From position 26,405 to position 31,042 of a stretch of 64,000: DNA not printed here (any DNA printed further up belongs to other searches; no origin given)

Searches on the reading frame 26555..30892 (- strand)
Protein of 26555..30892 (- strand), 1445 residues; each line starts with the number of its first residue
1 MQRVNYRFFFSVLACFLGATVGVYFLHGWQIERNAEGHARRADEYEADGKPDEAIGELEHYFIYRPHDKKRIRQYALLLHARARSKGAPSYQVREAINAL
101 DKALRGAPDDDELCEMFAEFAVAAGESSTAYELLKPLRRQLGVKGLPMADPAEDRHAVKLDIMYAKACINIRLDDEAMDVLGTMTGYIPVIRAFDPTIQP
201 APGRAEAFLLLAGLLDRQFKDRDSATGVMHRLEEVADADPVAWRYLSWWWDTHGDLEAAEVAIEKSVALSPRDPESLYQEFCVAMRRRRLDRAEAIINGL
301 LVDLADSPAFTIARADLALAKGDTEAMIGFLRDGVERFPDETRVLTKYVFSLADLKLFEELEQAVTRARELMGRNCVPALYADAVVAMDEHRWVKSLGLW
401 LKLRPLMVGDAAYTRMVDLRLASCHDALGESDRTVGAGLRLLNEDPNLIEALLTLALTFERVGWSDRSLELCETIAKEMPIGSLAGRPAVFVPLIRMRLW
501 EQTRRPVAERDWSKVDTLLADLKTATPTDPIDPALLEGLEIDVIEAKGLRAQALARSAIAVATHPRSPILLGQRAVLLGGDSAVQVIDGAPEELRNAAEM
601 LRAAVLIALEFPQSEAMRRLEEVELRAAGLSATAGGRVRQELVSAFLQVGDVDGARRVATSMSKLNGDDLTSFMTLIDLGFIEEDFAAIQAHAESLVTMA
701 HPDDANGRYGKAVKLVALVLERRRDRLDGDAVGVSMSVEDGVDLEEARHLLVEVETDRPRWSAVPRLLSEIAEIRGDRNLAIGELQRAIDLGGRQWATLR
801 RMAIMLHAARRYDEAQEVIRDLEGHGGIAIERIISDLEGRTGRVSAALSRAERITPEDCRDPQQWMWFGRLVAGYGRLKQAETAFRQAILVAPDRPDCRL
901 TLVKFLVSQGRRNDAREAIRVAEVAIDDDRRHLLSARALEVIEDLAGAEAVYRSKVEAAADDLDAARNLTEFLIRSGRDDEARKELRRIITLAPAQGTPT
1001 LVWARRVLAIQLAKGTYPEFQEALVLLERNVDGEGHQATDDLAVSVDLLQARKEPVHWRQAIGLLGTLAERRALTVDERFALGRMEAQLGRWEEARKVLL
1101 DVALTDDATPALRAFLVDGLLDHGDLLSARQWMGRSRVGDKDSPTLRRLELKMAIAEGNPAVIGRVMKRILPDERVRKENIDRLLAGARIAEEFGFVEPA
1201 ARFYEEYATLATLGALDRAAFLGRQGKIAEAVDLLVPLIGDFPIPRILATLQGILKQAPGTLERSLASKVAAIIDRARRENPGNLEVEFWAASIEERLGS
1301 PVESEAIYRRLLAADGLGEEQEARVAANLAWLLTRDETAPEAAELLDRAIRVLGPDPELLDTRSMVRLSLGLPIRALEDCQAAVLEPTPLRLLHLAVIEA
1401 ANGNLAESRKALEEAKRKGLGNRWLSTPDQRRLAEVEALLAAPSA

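Call 52: search_protein_families(library=pfam, proteins=[window:26555-30892:-], max_evalue=0.000001)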
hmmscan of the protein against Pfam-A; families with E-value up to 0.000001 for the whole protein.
window:26555-30892:- (1445 aa): 8 families
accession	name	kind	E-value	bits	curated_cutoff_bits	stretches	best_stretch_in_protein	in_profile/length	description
PF14559.12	TPR_19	-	2.9e-23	82.4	25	0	876-931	5-59/68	Tetratricopeptide repeat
PF13428.12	TPR_14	-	3.8e-20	70.8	23.5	0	310-348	3-41/44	Tetratricopeptide repeat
PF23914.1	TPR_CcmH_CycH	-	1.5e-15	57.9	42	1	859-933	47-121/158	Cytochrome c-type biogenesis protein H TPR domain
PF07719.23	TPR_2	-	5.6e-14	51.5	27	0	242-273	3-34/34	Tetratricopeptide repeat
PF13429.12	TPR_15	-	1.5e-11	44.7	26.2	0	272-391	108-230/280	Tetratricopeptide repeat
PF13432.12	TPR_16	-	7e-08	33.2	32.7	0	1058-1104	13-58/65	Tetratricopeptide repeat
PF13431.12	TPR_17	-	1.4e-07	31.7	24.4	0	439-469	3-33/34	Tetratricopeptide repeat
PF13424.12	TPR_12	-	8.1e-07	29.6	30.1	0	1292-1352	10-74/77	Tetratricopeptide repeat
